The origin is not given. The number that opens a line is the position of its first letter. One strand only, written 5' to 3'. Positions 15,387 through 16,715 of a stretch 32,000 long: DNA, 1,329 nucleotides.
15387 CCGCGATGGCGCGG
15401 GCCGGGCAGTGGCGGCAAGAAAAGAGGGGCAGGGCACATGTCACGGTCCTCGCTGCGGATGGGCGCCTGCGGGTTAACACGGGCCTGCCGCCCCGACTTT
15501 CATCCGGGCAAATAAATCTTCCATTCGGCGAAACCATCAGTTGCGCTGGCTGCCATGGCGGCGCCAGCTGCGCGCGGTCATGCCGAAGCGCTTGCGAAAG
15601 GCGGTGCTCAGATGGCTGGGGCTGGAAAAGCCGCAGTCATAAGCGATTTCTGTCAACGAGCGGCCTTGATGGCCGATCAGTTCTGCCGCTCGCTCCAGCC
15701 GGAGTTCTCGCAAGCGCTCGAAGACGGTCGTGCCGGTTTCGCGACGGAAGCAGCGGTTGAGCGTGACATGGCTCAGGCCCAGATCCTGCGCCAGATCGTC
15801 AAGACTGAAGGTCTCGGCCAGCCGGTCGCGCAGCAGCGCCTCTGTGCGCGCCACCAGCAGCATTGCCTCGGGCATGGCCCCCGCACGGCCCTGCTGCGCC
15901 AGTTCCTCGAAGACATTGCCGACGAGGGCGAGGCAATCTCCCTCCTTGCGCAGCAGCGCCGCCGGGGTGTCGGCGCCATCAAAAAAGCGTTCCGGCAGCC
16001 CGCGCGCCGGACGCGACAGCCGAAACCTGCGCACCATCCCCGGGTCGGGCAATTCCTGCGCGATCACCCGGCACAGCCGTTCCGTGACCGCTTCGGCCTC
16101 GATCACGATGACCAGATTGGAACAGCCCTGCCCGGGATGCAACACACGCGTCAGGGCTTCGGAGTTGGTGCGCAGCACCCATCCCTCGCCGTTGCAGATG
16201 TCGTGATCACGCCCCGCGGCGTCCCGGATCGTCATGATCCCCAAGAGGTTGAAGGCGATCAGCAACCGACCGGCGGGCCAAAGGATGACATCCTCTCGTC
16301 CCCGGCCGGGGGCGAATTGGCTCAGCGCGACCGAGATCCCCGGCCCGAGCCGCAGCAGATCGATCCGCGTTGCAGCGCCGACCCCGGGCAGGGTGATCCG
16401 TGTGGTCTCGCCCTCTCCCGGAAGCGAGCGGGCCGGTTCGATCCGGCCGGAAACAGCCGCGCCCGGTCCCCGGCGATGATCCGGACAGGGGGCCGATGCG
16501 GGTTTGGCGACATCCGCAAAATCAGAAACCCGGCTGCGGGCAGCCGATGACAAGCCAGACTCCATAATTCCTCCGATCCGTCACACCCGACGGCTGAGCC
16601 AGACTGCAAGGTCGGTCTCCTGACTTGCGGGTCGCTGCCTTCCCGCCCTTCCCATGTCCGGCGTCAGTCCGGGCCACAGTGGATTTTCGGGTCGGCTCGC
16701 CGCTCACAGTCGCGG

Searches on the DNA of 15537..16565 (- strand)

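Call 64: search_rna_families(sources=[L113, L114, L032], threshold=gathering)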
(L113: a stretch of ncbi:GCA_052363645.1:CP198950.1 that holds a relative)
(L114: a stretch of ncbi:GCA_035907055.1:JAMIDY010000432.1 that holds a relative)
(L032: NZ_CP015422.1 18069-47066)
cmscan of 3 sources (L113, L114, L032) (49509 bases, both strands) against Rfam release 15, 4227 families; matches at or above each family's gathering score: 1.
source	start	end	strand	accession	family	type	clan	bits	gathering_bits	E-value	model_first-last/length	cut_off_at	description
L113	8731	8961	+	RF00174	Cobalamin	Cis-reg; riboswitch;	CL00101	70.7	31.5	1.5e-15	1-189/189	no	Cobalamin riboswitch aptamer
